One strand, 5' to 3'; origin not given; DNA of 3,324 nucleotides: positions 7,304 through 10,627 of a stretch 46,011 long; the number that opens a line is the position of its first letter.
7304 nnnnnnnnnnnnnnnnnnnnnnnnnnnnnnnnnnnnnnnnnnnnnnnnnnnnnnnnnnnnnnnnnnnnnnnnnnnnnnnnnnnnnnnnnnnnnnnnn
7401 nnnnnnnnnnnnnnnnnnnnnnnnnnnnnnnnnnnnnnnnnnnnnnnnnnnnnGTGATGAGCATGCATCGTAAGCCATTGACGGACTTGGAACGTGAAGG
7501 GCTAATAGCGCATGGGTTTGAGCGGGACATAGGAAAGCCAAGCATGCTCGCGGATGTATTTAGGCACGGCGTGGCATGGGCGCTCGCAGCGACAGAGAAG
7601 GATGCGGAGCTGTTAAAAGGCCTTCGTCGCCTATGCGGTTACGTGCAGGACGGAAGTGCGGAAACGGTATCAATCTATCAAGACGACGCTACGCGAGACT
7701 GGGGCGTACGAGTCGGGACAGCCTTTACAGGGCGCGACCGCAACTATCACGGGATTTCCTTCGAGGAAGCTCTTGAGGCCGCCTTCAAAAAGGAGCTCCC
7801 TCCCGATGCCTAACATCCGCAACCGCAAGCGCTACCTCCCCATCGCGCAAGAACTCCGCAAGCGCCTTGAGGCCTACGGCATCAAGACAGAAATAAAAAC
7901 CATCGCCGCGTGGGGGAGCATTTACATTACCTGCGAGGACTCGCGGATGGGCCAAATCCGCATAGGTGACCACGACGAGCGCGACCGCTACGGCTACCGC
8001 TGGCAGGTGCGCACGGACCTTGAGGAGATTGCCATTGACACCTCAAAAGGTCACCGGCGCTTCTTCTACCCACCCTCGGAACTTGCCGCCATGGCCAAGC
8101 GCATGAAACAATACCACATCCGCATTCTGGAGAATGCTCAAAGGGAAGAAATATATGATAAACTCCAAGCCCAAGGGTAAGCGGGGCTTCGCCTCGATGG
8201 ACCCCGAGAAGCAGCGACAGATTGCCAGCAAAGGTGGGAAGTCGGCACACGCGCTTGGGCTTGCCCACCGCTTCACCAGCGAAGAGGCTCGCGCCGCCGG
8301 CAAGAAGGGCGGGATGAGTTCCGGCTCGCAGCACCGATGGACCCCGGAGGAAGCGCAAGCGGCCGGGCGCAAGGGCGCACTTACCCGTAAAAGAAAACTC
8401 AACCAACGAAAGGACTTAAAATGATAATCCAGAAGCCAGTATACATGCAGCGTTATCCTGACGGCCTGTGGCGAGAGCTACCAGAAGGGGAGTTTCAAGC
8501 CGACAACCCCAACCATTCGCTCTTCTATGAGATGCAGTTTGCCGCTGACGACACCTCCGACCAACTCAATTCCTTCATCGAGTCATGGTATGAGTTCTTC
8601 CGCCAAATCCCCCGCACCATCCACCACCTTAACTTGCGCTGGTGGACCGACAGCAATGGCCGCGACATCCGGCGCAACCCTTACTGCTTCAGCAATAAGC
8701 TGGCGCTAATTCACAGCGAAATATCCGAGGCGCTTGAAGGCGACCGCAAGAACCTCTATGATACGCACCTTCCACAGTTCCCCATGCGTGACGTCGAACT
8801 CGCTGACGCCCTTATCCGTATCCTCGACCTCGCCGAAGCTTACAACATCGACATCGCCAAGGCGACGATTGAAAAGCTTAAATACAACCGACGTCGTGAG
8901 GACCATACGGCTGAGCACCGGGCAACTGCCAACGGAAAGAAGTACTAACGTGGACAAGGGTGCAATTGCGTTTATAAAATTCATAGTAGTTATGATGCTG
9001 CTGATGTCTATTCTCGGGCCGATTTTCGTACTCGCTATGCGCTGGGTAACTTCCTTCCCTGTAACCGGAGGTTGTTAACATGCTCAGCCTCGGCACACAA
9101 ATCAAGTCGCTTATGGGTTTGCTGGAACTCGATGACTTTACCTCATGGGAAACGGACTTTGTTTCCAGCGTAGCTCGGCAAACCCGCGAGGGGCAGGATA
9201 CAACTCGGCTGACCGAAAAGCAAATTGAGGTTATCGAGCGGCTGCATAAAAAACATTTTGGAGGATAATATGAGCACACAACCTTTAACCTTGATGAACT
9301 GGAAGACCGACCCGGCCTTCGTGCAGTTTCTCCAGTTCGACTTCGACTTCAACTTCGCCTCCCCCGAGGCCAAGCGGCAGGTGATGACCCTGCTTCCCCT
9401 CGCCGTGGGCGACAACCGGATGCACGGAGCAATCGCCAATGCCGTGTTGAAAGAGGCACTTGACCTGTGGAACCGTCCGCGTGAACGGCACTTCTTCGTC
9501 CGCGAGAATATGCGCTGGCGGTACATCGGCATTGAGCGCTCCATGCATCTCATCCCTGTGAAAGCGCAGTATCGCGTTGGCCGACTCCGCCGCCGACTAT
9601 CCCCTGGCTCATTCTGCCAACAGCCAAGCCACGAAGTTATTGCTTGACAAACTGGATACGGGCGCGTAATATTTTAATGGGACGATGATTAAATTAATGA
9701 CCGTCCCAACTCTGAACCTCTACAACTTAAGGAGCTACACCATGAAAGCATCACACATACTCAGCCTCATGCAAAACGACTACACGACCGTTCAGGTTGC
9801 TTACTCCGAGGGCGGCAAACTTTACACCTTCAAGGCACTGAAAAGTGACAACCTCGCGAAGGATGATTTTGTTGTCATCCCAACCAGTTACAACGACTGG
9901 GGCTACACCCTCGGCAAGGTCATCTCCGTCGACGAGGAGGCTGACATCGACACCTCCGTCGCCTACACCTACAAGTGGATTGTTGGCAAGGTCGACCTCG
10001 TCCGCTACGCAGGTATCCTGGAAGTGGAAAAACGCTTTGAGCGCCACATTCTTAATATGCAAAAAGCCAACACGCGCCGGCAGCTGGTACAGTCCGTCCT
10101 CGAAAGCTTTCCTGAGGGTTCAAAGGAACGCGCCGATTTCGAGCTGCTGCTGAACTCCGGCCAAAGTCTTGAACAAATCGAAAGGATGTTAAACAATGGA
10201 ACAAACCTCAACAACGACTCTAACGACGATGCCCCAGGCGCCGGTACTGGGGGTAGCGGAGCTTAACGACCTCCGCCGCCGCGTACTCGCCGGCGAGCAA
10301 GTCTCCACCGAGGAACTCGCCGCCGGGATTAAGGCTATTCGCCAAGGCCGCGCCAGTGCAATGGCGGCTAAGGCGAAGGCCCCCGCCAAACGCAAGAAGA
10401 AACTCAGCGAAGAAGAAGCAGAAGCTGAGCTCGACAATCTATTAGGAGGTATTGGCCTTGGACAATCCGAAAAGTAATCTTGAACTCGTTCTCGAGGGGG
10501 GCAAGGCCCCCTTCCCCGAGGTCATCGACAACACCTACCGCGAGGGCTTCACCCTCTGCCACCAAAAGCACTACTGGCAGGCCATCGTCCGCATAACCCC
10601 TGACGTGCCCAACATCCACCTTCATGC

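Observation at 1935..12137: Three promoter-plus-palindrome cassettes divide the early arm into transcription units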

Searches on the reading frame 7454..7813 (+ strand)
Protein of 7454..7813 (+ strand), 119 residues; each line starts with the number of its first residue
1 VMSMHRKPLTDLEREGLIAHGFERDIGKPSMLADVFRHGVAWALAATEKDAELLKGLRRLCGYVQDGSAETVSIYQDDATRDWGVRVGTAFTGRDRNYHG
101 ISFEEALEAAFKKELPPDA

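Call 55: search_protein_families(library=phrogs, max_evalue=0.01, proteins=[window:7454-7813:+])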
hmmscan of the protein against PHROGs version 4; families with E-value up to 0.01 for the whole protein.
window:7454-7813:+ (119 aa): 1 family
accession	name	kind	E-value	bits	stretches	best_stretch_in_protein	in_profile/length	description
phrog_36891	-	unknown function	2e-07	31.8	1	4-50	1-45/104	-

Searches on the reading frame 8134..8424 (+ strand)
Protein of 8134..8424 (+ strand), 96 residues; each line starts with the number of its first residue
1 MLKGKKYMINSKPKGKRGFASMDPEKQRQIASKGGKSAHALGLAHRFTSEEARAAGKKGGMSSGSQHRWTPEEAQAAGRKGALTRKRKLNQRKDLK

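Call 28: search_protein_families(library=pfam, max_evalue=0.01, proteins=[window:8134-8424:+])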
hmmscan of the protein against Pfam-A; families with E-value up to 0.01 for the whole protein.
window:8134-8424:+ (96 aa): 1 family
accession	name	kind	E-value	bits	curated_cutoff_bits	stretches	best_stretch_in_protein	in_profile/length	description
PF10685.14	KGG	-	3.2e-15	56.5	20.4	1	18-39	1-22/22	Stress-induced bacterial acidophilic repeat motif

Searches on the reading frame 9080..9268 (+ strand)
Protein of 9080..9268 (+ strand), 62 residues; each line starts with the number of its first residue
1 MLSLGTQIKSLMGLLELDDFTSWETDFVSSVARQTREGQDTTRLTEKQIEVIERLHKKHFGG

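Call 31: search_protein_families(library=pfam, max_evalue=0.01, proteins=[window:9080-9268:+])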
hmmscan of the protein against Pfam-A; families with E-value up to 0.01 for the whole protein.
window:9080-9268:+ (62 aa): 0 families

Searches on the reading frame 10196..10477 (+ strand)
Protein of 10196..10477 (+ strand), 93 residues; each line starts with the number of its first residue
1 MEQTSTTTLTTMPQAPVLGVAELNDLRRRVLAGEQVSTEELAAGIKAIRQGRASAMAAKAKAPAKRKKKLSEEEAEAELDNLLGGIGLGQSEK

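Call 31: search_protein_families(library=pfam, max_evalue=0.01, proteins=[window:10196-10477:+])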
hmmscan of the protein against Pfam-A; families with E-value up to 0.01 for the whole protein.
window:10196-10477:+ (93 aa): 1 family
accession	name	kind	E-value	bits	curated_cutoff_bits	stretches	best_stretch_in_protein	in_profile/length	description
PF00428.24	Ribosomal_60s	-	0.0048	17.9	28.1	1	37-88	34-87/88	60s Acidic ribosomal protein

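Call 55: search_protein_families(library=phrogs, max_evalue=0.01, proteins=[window:10196-10477:+])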
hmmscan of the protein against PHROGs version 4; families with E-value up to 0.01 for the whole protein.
window:10196-10477:+ (93 aa): 1 family
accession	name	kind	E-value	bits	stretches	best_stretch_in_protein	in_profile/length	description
phrog_32784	-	unknown function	0.0033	18.3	1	34-82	44-92/220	-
